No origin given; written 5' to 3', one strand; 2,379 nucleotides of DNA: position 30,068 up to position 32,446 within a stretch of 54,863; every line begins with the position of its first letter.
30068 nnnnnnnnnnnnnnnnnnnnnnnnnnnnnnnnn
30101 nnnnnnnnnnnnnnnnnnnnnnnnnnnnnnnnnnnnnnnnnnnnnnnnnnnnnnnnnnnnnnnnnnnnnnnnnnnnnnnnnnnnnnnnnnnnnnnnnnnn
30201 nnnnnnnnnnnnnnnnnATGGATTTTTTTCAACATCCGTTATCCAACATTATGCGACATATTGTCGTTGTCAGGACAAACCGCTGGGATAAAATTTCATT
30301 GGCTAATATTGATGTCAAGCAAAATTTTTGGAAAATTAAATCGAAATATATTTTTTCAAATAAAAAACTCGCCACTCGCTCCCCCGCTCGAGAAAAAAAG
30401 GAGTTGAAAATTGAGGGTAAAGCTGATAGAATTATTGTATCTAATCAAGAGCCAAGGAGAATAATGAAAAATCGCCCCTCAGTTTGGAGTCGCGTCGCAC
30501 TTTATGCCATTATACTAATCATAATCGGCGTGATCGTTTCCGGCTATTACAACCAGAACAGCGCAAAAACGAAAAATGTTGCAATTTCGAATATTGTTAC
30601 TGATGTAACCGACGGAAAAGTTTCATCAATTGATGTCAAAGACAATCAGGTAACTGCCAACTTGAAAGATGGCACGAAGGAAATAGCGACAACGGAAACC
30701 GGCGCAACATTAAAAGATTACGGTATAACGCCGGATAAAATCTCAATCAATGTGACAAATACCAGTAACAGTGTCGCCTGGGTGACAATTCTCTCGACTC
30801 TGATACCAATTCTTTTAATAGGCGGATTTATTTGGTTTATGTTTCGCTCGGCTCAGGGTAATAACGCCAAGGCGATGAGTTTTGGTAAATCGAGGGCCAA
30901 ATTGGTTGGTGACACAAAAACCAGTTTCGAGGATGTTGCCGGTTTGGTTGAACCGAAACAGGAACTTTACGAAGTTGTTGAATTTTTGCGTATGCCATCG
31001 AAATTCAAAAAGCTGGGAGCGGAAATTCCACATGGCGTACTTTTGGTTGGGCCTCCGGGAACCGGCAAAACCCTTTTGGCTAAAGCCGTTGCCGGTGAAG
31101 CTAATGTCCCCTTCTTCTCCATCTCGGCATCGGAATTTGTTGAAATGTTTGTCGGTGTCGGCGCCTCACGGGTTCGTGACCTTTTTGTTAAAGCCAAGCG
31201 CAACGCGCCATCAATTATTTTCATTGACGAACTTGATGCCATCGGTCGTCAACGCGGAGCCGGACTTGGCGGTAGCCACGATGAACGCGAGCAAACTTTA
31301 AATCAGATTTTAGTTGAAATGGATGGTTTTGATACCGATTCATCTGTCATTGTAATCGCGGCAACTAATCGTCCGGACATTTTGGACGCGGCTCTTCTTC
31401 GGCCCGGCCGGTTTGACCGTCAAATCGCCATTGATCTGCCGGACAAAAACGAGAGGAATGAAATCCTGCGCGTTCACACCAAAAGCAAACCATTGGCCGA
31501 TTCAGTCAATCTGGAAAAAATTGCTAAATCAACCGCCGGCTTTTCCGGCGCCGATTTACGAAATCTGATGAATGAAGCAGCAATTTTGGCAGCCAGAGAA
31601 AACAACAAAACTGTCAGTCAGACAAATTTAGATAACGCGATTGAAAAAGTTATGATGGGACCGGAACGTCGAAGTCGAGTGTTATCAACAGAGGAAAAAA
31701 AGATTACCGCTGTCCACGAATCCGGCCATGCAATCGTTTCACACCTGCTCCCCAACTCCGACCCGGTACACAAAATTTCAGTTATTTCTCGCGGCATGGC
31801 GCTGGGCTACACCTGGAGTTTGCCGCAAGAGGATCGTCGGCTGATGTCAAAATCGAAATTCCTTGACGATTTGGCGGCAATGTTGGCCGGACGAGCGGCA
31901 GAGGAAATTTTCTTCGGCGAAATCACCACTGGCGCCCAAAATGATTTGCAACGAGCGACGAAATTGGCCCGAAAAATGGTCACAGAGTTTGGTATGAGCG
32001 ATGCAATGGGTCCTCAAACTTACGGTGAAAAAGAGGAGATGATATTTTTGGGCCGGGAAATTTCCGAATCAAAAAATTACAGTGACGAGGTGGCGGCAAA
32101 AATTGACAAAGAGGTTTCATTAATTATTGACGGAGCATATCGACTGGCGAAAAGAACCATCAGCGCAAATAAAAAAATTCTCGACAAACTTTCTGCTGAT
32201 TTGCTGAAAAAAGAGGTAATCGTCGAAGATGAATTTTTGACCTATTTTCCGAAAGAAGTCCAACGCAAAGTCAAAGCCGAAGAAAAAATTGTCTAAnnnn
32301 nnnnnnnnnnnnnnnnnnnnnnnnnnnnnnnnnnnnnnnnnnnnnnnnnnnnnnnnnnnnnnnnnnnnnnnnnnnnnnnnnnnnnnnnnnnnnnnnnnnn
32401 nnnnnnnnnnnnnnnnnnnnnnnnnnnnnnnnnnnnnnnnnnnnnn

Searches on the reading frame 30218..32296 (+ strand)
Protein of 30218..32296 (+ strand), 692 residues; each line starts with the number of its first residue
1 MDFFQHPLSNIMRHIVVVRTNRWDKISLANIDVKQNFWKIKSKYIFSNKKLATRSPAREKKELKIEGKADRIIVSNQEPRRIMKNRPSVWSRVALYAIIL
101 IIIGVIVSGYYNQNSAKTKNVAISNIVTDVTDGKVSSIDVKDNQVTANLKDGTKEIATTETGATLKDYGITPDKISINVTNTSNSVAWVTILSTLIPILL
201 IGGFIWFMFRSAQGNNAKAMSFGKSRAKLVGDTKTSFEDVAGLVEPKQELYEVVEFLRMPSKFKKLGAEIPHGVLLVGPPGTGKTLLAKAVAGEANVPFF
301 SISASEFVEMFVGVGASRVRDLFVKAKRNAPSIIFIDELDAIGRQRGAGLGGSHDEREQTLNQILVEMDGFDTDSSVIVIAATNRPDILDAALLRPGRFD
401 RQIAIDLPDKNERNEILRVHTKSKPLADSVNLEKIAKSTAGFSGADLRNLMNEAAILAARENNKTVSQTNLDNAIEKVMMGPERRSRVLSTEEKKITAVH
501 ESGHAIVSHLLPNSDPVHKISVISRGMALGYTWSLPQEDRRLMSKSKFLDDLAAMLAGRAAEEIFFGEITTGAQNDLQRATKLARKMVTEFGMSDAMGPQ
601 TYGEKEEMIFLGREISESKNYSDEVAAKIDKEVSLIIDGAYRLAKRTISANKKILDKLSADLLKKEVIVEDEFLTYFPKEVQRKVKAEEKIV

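Call 37: search_protein_families(library=pfam, proteins=[window:30218-32296:+], max_evalue=0.0001)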
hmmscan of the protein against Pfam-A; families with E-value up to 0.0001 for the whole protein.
window:30218-32296:+ (692 aa): 9 families
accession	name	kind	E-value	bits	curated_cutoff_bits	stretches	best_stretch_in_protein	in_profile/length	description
PF01434.24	Peptidase_M41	-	3.6e-68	229.6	29.9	1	487-673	1-188/191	Peptidase family M41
PF00004.35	AAA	-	4e-47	160.4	21.2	1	274-406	1-130/131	ATPase family associated with various cellular activities (AAA)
PF17862.7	AAA_lid_3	-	3.9e-15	55.5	27.2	1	429-472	1-44/45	AAA+ lid domain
PF06480.20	FtsH_ext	-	8.3e-09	36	25.5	1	95-162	3-76/103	FtsH Extracellular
PF07728.20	AAA_5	-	8.3e-07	29.5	22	1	273-393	1-135/139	AAA domain (dynein-related subfamily)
PF23902.1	AAA_lid_PRS2_C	-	6.6e-06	26.6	34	1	411-479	2-71/73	PRS2 AAA+ lid C-terminal domain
PF20720.3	nSTAND3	-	7e-05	23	27.2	0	273-422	19-154/155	Novel STAND NTPase 3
PF13191.12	AAA_16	-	9e-05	23.5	32.6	0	268-296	21-49/167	AAA ATPase domain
PF06068.19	TIP49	-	9.1e-05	22.2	23.8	0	272-308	51-89/347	TIP49 P-loop domain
